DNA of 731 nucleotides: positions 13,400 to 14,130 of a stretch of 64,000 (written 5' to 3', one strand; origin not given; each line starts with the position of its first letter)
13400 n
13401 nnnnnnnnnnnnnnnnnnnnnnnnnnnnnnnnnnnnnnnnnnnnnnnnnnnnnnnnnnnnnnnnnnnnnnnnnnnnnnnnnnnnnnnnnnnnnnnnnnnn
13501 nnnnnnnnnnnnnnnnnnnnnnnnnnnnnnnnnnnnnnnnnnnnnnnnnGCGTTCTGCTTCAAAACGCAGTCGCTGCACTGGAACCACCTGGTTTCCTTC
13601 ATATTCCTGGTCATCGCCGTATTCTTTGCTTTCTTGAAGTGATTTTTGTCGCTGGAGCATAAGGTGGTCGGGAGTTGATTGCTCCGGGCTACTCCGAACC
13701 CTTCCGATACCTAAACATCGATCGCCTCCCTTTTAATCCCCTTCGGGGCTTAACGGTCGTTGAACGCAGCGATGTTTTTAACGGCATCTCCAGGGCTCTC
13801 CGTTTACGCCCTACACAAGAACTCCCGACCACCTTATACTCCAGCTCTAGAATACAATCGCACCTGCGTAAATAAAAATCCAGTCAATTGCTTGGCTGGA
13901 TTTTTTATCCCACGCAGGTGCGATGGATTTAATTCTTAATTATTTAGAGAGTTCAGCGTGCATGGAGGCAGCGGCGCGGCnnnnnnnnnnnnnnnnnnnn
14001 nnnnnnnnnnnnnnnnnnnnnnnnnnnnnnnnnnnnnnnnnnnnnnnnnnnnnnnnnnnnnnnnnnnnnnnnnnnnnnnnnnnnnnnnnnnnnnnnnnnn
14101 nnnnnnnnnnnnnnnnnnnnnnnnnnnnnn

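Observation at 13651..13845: GC-rich structured element closed by a 25/26-bp stem, homologous in its interior but not in its stem to the element at 31060..31254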

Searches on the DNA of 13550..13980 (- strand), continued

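Call 71: search_with_rna_model(model_id=R1, sources=[L145, L146, L147, L148, L149, L150, L151, L152, L153, L154, L155, L156, L157, L158, L159, L160, L161, L162, L163, L164, L050, L052, L143], max_evalue=0.1, show_alignments=0)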
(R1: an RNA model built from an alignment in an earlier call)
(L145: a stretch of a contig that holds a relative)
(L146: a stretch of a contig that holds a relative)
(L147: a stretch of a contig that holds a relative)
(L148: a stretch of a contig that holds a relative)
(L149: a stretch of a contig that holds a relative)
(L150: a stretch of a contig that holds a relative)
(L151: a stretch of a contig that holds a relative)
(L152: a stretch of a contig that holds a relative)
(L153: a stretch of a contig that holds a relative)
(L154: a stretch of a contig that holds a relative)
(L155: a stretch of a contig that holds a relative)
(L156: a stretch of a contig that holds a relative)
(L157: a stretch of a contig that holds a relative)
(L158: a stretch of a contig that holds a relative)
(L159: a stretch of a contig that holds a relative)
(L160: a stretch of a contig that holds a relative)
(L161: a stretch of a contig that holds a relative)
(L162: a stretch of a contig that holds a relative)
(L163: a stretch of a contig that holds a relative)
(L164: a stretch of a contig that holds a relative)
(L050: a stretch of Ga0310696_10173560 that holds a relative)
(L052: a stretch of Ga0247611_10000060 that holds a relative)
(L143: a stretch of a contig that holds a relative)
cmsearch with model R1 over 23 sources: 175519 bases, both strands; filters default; matches with E-value up to 0.1: 30.
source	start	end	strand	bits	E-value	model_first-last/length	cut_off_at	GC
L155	4109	4321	-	240.2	1.5e-56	1-213/213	no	0.59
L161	723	937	-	227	2.3e-53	1-213/213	no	0.6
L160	7098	7313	-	226.5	3e-53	1-213/213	no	0.57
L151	12056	12270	-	224.2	1.1e-52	1-213/213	no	0.54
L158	7615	7829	+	220.5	8.4e-52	1-213/213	no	0.6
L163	2080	2297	-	215.1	1.7e-50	1-213/213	no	0.56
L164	1850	2063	+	213.3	4.6e-50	1-213/213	no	0.57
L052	5286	5499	-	213.3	4.6e-50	1-213/213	no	0.57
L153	1871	2083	+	212.7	6.5e-50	1-213/213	no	0.57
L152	575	789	-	205.5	3.5e-48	1-213/213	no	0.56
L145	2628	2838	+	203.9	8.9e-48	1-213/213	no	0.56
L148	6548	6761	+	200.5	5.7e-47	1-213/213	no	0.55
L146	2011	2223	-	193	3.8e-45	1-213/213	no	0.57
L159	2945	3160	-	192.6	4.7e-45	1-213/213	no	0.57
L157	5420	5630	+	191.4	9.3e-45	1-213/213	no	0.53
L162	1809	2021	-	189.5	2.6e-44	1-213/213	no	0.61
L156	883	1093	+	186.5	1.4e-43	1-213/213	no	0.56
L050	301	511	-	186.2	1.7e-43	1-213/213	no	0.59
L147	5181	5393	+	184.1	5.4e-43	1-213/213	no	0.61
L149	4473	4684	-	182.2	1.5e-42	1-213/213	no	0.57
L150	1715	1924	-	178.6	1.1e-41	1-213/213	no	0.56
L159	3355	3567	+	174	1.5e-40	1-213/213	no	0.54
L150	1954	2164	+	171.6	5.7e-40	1-213/213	no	0.54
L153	242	454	-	149.2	1.4e-34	1-213/213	no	0.59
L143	1093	1221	-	105.2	6.3e-24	46-168/213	no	0.56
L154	178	273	-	87.2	1.4e-19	60-157/213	no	0.53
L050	2145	2287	+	30.7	6.1e-06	1-213/213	no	0.63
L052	241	326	+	27.4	3.8e-05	1-213/213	no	0.41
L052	241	326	-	25.2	0.00013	1-213/213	no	0.41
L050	2136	2298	-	18.7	0.0049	1-213/213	no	0.63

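Call 78: search_rna_families(sources=[L039, L040, L041, L042, L043, L044, L092, L115, L075, L110, L062, L130, L150], threshold=gathering)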
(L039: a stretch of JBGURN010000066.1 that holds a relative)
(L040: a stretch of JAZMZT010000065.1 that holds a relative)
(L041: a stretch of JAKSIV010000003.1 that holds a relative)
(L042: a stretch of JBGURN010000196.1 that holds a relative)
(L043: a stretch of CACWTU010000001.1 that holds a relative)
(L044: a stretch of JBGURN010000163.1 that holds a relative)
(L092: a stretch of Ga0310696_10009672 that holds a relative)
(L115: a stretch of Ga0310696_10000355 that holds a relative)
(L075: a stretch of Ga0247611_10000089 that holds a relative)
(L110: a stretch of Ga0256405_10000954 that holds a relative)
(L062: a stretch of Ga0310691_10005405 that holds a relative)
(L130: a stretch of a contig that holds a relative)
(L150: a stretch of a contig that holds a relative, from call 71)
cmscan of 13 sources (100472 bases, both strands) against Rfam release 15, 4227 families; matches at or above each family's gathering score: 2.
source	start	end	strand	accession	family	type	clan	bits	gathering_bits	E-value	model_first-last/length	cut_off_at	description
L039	6050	6164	+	RF00050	FMN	Cis-reg; riboswitch;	-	100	66.2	8.4e-22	1-138/138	no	FMN riboswitch aptamer (RFN element)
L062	9576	9669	-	RF00059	TPP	Cis-reg; riboswitch;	-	68.5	54.3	3.8e-11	1-105/105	no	TPP riboswitch aptamer (THI element)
